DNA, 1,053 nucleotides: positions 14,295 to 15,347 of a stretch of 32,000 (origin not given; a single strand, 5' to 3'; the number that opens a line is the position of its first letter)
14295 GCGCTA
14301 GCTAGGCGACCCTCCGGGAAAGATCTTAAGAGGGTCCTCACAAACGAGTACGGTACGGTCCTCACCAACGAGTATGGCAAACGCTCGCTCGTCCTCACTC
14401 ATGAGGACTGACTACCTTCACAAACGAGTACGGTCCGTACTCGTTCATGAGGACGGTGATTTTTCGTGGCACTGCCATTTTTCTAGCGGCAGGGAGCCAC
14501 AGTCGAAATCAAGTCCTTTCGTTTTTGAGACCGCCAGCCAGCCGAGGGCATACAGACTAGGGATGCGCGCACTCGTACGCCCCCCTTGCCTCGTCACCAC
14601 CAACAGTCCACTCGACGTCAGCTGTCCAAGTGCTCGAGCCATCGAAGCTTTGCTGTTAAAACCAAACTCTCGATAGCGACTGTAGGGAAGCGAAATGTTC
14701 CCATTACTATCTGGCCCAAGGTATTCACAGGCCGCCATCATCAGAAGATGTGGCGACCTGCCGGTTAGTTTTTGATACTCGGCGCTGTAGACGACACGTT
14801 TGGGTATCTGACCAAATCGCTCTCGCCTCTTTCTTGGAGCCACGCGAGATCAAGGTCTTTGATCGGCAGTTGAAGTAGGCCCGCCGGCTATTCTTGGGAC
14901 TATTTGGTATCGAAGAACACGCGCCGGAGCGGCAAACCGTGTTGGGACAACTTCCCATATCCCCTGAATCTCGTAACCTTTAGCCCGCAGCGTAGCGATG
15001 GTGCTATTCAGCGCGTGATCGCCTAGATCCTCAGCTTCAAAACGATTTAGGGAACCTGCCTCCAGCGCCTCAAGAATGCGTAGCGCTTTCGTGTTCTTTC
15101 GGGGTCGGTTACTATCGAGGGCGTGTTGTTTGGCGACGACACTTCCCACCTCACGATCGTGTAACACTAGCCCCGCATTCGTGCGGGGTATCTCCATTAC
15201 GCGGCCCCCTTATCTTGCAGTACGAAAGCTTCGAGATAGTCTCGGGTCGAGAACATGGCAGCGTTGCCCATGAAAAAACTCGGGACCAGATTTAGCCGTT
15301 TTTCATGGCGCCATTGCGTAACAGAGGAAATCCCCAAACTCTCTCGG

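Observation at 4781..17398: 12.6-kb integrase-bounded island with a phage-satellite-like gene set carrying an Rhs toxin cassette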

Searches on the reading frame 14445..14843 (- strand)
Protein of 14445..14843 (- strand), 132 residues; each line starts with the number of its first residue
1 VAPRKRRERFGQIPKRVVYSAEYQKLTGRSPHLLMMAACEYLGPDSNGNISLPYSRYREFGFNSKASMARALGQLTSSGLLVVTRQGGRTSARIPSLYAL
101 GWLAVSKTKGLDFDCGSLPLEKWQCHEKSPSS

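Call 8: search_protein_families(library=pfam, proteins=[window:14445-14843:-], max_evalue=0.01)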
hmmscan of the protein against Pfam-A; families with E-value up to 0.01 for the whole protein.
window:14445-14843:- (132 aa): 0 families

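Call 10: search_protein_families(library=phrogs, proteins=[window:14445-14843:-], max_evalue=1)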
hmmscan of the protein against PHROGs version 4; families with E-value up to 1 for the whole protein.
window:14445-14843:- (132 aa): 0 families

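Call 11: search_protein_families(library=pfam, proteins=[window:14445-14843:-], max_evalue=10)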
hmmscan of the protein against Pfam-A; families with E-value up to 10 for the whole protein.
window:14445-14843:- (132 aa): 1 family
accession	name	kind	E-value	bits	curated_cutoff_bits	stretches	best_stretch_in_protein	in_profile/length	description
PF24030.1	DUF7341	-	0.27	12.1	27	1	66-99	7-40/133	Domain of unknown function (DUF7341)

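Call 24: search_protein_families(library=ncbifam, proteins=[window:14445-14843:-], max_evalue=1)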
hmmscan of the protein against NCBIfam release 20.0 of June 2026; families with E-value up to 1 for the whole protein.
window:14445-14843:- (132 aa): 0 families

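Call 25: search_protein_families(library=padloc, proteins=[window:14445-14843:-], max_evalue=0.1)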
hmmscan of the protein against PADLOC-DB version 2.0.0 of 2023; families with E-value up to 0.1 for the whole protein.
window:14445-14843:- (132 aa): 0 families

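Call 49: find_homologous_proteins(query=window:14445-14843:-, max_evalue=0.01)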
Query window:14445-14843:- (132 aa): 1 proteins with E <= 0.01 among 16 candidates.
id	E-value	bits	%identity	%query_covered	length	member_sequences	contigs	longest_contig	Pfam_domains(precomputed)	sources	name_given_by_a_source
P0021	2.0e-42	162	57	95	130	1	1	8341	-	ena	-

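Call 50: find_encoding_contigs(protein=P0021, flank=10000, max_places=4)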
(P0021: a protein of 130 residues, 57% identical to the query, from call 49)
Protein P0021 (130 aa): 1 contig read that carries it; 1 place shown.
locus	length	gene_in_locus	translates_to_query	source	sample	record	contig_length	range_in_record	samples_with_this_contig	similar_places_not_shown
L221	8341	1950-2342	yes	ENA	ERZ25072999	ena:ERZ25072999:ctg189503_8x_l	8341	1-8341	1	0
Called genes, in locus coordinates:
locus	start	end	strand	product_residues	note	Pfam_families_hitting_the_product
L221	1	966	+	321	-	?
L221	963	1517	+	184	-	-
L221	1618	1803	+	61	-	PF05930:Phage_AlpA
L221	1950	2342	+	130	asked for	-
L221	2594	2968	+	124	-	-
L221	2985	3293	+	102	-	-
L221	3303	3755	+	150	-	PF12728:HTH_17 (weak)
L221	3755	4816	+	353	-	PF05065:Phage_capsid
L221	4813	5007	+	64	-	-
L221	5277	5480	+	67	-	-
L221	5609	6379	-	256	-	-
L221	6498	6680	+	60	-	-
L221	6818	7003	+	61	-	-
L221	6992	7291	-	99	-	-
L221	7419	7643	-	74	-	-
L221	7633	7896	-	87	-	-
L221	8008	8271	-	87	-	-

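Call 57: search_protein_families(library=phrogs, proteins=[L221:1-966:+, L221:963-1517:+, L221:2594-2968:+, L221:2985-3293:+, L221:3303-3755:+, L221:3755-4816:+], max_evalue=0.001)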
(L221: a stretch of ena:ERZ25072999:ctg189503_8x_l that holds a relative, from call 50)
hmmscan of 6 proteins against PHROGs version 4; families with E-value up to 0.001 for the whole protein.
L221:1-966:+ (321 aa): 4 families
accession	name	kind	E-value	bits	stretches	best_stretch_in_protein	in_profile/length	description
phrog_1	-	integration and excision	3.8e-43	149.6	1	8-319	145-453/611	integrase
phrog_216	-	integration and excision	1.4e-19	71.3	1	147-317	61-244/301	integrase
phrog_4710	-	unknown function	8.7e-15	55.9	1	7-202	10-196/211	-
phrog_24775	-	unknown function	5.2e-05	24.3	1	250-319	20-88/101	-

L221:963-1517:+ (184 aa): 0 families

L221:2594-2968:+ (124 aa): 0 families

L221:2985-3293:+ (102 aa): 0 families

L221:3303-3755:+ (150 aa): 2 families
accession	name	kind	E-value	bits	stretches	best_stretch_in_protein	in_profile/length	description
phrog_66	-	integration and excision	1.7e-05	25.7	1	2-114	92-196/412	excisionase and transcriptional regulator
phrog_57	-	head and packaging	0.00014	22.7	1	9-61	18-67/199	terminase small subunit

L221:3755-4816:+ (353 aa): 2 families
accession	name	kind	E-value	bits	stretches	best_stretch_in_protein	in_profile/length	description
phrog_617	-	head and packaging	2e-40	140.3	1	22-351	273-623/626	major head protein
phrog_10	-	head and packaging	1e-18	68.7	1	62-344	352-628/752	major head protein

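Call 75: search_protein_families(library=pfam, proteins=[P0021], max_evalue=0.01)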
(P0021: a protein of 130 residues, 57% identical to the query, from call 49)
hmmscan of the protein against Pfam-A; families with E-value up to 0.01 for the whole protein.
P0021 (130 aa): 0 families

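Call 81: predict_structure(alignment_id=A5)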
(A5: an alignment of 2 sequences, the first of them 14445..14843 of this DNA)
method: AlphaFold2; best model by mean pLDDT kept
length: 132 residues; sequences in the alignment: 2
mean_pLDDT: 43.8   pTM: 0.35
mean pLDDT of the five models: 43.8, 43.7, 42.9, 42.1, 39.8
residues with pLDDT >= 90: 0; 70-90: 0; 50-70: 36; < 50: 96
segments of 3 or more residues with pLDDT < 50: 1-18, 35-54, 78-132
pLDDT, mean of each block of 10 residues (from residue 1): 38 43 55 47 40 52 64 54 35 31 32 35 46 39
secondary structure, 60 per line:
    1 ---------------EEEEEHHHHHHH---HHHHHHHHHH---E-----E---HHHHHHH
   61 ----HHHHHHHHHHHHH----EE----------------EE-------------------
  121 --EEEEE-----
elements in order: E16-20 H21-27 H31-40 H54-60 H65-77 E123-127

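Call 83: find_related_loci(query=A5, collection=viral_contigs, flank=10000)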
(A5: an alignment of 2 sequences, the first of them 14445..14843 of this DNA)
Query A5 (132 aa) in viral_contigs; peptide patterns used: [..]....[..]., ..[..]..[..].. (x = any residue, [..] = any of these).
36 stretches matched a pattern, but none encodes a relative of the query by tblastn (E <= 1e-3).

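Call 85: search_dna_similar(query=window:14445-14843:-, collection=phages, mode=protein, max_evalue=0.01, max_rows=20)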
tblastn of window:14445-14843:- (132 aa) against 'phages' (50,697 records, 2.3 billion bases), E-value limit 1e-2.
Records with a match: 1; places in all: 1; records where one place covers at least 80% of the query: 0.
Best place of each record, by identity: <60% 1.
By first word of the organism name: Pseudomonas 1.
By host as written in the record: Pseudomonas aeruginosa ST773 (NDM-1-producing) 1.
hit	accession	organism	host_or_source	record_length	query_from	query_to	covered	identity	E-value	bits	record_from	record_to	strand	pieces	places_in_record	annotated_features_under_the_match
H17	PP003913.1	Pseudomonas phage vB_Pae_U1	Pseudomonas aeruginosa ST773 ...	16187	10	110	77%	30.4%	2e-6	51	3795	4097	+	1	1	replication protein O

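Call 86: search_dna_similar(query=window:14445-14843:-, collection=plasmids, mode=protein, max_evalue=0.01, max_rows=15)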
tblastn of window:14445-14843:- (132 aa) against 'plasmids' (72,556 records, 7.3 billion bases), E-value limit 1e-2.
Records with a match: 1; places in all: 1; records where one place covers at least 80% of the query: 1.
Best place of each record, by identity: <60% 1.
By first word of the organism name: Cupriavidus 1.
By predicted mobility (MOB-suite, as given by PLSDB): conjugative 1.
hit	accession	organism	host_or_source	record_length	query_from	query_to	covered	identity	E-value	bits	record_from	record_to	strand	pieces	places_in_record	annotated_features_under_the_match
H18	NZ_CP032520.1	Cupriavidus oxalaticus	cell culture,activated sludge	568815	10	120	84%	38.7%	6e-13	71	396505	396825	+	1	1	hypothetical protein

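Call 87: get_annotated_region(hit=H18, flank=12000)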
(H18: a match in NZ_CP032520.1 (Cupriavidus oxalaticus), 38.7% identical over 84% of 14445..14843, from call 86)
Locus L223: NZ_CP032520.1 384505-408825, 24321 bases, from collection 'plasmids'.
description: Cupriavidus oxalaticus strain T2 plasmid unnamed1, complete sequence
organism: Cupriavidus oxalaticus (NCBI taxid 96344)
taxonomy: Bacteria; Pseudomonadota; Betaproteobacteria; Burkholderiales; Burkholderiaceae; Cupriavidus; Cupriavidus oxalaticus
host: -; source: cell culture,activated sludge; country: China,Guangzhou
typing (MOB-suite, as given by PLSDB): conjugative; relaxase MOBH,MOBP; mating-pair formation MPF_T
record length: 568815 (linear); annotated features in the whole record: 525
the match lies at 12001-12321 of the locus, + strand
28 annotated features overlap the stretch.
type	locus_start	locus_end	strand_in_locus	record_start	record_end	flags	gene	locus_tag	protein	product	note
CDS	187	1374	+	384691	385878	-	-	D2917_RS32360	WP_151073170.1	lipid-transfer protein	-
CDS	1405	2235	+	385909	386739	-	-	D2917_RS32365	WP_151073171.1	SDR family NAD(P)-dependent oxidoreductase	-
CDS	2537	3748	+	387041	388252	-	-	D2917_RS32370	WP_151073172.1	CoA transferase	-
CDS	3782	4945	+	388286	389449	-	-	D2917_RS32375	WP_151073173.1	acyl-CoA dehydrogenase family protein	-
CDS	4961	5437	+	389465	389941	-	-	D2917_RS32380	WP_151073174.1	acyl dehydratase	-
CDS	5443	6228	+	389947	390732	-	-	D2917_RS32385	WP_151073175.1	crotonase/enoyl-CoA hydratase family protein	-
CDS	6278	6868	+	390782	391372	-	-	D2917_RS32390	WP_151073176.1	tripartite tricarboxylate transporter substrate-binding protein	-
CDS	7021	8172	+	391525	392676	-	-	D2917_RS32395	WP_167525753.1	site-specific integrase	GO:0015074 - DNA integration [Evidence IEA]; GO:0006310 - DNA recombination [Evidence IEA]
CDS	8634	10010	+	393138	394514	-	ltrA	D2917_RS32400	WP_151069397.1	group II intron reverse transcriptase/maturase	GO:0000373 - Group II intron splicing [Evidence IEA]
CDS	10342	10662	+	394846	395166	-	-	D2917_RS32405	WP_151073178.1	helix-turn-helix domain-containing protein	-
CDS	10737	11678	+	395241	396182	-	-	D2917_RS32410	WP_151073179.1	toprim domain-containing protein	-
CDS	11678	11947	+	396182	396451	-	-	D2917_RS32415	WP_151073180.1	hypothetical protein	-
CDS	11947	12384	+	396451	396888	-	-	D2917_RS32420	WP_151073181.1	hypothetical protein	-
CDS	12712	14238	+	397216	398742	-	-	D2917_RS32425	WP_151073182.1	DEAD/DEAH box helicase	-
CDS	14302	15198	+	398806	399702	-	-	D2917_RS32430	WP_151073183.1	hypothetical protein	-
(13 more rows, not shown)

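Call 89: search_protein_families(library=phrogs, proteins=[L223:10342-10662:+, L223:10737-11678:+, L223:11947-12384:+, L223:12712-14238:+, L223:14302-15198:+, L223:15220-15666:+, L223:15747-16046:+, L223:16073-17065:+, L223:17635-18060:+, L223:18720-19103:+], max_evalue=0.001)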
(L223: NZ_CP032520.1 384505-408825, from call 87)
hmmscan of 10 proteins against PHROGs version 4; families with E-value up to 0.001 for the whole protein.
L223:10342-10662:+ (106 aa): 1 family
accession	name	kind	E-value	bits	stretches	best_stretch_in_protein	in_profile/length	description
phrog_66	-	integration and excision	4.5e-07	30.9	1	31-104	80-152/412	excisionase and transcriptional regulator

L223:10737-11678:+ (313 aa): 6 families
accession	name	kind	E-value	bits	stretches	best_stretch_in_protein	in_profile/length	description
phrog_2249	-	DNA, RNA and nucleotide metabolism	2.9e-56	192.6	1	26-308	37-322/802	DNA primase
phrog_35358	-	DNA, RNA and nucleotide metabolism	4.7e-31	108.6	1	17-307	21-359/968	DNA primase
phrog_510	-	DNA, RNA and nucleotide metabolism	1.3e-25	91.2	1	67-301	106-353/667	DNA primase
phrog_4913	-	DNA, RNA and nucleotide metabolism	4.8e-24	85.3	1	63-306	113-376/1290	replication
phrog_1139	-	DNA, RNA and nucleotide metabolism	4.6e-11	42.4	1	167-302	148-278/895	DNA primase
phrog_25777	-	DNA, RNA and nucleotide metabolism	6.8e-07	28.7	1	197-291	246-334/907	DNA primase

L223:11947-12384:+ (145 aa): 0 families

L223:12712-14238:+ (508 aa): 5 families
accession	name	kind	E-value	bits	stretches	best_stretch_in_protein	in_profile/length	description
phrog_16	-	DNA, RNA and nucleotide metabolism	2.3e-80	272.1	1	6-404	271-656/986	DNA helicase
phrog_16694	-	unknown function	1.5e-13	50.7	1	4-70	271-339/1010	-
phrog_62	-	DNA, RNA and nucleotide metabolism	1.3e-09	37.1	1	5-154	694-854/1881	DNA helicase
phrog_9690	-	DNA, RNA and nucleotide metabolism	1.7e-05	25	1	258-338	188-269/306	DNA helicase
phrog_2488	-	DNA, RNA and nucleotide metabolism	0.00083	19.2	0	6-77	19-93/579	DNA helicase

L223:14302-15198:+ (298 aa): 1 family
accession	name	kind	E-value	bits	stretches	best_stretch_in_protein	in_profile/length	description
phrog_6247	-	DNA, RNA and nucleotide metabolism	1.1e-52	180.2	1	26-290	36-293/303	DNA topoisomerase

L223:15220-15666:+ (148 aa): 0 families

L223:15747-16046:+ (99 aa): 0 families

L223:16073-17065:+ (330 aa): 4 families
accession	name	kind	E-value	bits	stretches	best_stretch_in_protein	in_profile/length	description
phrog_617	-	head and packaging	3.5e-21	76.7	1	37-330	326-626/626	major head protein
phrog_10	-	head and packaging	6.5e-12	46.2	1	20-329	338-637/752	major head protein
phrog_6538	-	unknown function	1.7e-05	25.6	1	228-328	88-185/193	-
phrog_26508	-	unknown function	0.00032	21.4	1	228-328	39-136/144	-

L223:17635-18060:+ (141 aa): 0 families

L223:18720-19103:+ (127 aa): 0 families

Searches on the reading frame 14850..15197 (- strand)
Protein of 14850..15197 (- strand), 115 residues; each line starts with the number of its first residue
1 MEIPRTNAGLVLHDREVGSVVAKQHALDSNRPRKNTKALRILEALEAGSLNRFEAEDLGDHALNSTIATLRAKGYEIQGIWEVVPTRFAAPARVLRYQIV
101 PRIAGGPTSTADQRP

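Call 8: search_protein_families(library=pfam, proteins=[window:14850-15197:-], max_evalue=0.01)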
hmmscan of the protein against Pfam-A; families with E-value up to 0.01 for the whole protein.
window:14850-15197:- (115 aa): 1 family
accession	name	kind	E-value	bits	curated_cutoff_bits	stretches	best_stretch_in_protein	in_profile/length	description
PF14090.12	HTH_39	-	2.6e-06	27.6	21.3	1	39-99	4-67/70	Winged helix-turn-helix domain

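Call 10: search_protein_families(library=phrogs, proteins=[window:14850-15197:-], max_evalue=1)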
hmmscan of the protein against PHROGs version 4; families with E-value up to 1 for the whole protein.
window:14850-15197:- (115 aa): 3 families
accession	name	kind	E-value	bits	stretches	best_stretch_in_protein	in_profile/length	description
phrog_4973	-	unknown function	0.0017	19.2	1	28-99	60-130/149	-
phrog_14446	-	unknown function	0.1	13.4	1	33-98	13-77/168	-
phrog_3213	-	DNA, RNA and nucleotide metabolism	0.14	11.9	1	50-80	320-350/509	DnaB-like replicative helicase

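Call 24: search_protein_families(library=ncbifam, proteins=[window:14850-15197:-], max_evalue=1)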
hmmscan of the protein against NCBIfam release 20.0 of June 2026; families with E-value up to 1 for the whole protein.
window:14850-15197:- (115 aa): 2 families
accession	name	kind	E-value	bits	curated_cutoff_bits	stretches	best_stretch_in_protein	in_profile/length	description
TIGR02873.1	spore_ylxY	hypoth_equivalog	0.047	12.9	391.5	1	14-83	197-266/268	probable sporulation protein, polysaccharide deacetylase family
TIGR00122.1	birA_repr_reg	equivalog_domain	0.13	12.2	70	1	51-77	18-44/69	biotin operon repressor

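Call 25: search_protein_families(library=padloc, proteins=[window:14850-15197:-], max_evalue=0.1)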
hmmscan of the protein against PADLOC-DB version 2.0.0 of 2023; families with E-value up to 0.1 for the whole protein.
window:14850-15197:- (115 aa): 0 families
